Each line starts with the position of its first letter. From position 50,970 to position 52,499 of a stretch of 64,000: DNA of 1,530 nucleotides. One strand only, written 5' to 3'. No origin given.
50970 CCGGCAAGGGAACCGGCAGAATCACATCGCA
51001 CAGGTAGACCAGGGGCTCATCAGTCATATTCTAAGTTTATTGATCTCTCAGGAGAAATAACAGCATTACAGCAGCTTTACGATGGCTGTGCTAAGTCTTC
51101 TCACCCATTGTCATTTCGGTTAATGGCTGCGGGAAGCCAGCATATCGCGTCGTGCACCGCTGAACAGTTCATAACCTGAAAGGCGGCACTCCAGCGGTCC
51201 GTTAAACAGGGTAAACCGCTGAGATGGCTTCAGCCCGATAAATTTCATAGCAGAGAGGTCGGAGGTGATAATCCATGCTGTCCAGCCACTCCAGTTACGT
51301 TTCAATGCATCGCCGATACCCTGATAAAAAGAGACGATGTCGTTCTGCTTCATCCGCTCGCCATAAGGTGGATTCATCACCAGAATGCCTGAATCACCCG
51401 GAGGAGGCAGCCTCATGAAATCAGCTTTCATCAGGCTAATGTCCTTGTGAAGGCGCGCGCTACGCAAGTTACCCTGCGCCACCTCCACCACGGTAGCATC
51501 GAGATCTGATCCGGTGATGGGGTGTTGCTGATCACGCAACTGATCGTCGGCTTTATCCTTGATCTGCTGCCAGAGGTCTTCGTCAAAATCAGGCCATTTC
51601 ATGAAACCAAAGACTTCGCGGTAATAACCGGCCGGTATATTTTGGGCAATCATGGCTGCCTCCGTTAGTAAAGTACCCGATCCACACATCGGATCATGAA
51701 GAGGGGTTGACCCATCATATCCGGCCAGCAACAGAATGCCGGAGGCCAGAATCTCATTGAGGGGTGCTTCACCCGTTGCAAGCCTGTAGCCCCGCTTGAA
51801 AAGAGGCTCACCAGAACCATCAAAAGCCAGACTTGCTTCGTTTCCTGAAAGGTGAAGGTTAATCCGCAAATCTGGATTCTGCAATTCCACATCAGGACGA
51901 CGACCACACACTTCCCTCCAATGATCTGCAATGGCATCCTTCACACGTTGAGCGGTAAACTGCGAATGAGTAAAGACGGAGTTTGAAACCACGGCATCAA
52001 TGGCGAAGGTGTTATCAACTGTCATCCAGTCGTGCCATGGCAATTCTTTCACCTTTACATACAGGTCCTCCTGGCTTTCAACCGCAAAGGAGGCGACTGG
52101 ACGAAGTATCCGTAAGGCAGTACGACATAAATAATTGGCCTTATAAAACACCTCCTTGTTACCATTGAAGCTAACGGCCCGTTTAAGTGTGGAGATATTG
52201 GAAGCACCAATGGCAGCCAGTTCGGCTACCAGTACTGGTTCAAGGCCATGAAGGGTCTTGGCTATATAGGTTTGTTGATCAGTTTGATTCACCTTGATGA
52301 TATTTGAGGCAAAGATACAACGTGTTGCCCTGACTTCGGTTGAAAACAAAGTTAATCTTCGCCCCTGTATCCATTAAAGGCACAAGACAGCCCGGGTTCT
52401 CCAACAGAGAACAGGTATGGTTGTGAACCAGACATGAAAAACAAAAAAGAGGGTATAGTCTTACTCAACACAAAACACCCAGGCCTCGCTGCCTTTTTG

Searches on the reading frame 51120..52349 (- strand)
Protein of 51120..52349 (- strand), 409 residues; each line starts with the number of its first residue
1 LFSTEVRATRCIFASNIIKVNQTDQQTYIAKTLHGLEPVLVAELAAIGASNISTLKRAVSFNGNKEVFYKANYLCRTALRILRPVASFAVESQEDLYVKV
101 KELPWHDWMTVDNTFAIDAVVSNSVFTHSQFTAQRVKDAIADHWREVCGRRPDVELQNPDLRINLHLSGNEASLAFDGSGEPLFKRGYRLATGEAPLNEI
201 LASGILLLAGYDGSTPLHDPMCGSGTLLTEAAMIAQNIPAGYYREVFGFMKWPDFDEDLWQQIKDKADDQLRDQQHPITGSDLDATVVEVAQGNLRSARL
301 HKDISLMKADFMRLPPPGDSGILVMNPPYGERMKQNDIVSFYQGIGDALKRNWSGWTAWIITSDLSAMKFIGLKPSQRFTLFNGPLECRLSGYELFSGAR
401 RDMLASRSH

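Call 16: search_protein_families(library=pfam, proteins=[window:51120-52349:-], max_evalue=0.01)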
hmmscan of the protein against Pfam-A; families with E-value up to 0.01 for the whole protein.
window:51120-52349:- (409 aa): 6 families
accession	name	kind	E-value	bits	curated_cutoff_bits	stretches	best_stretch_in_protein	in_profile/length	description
PF01170.24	UPF0020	-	3.9e-46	157.7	22.3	1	186-390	1-195/197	RMKL-like, methyltransferase domain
PF02926.22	THUMP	-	1.5e-21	77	20.6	1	93-176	4-83/84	THUMP domain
PF22020.1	RlmL_1st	-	1.3e-13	51.1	27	1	27-82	1-55/55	RlmL ferredoxin-like domain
PF05175.20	MTS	-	0.00059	20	23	1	274-337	54-116/170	Methyltransferase small domain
PF11599.14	AviRa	-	0.0018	18.2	25.7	0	199-234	37-72/232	RRNA methyltransferase AviRa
PF13649.12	Methyltransf_25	-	0.0019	19.3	27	0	274-350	18-94/97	Methyltransferase domain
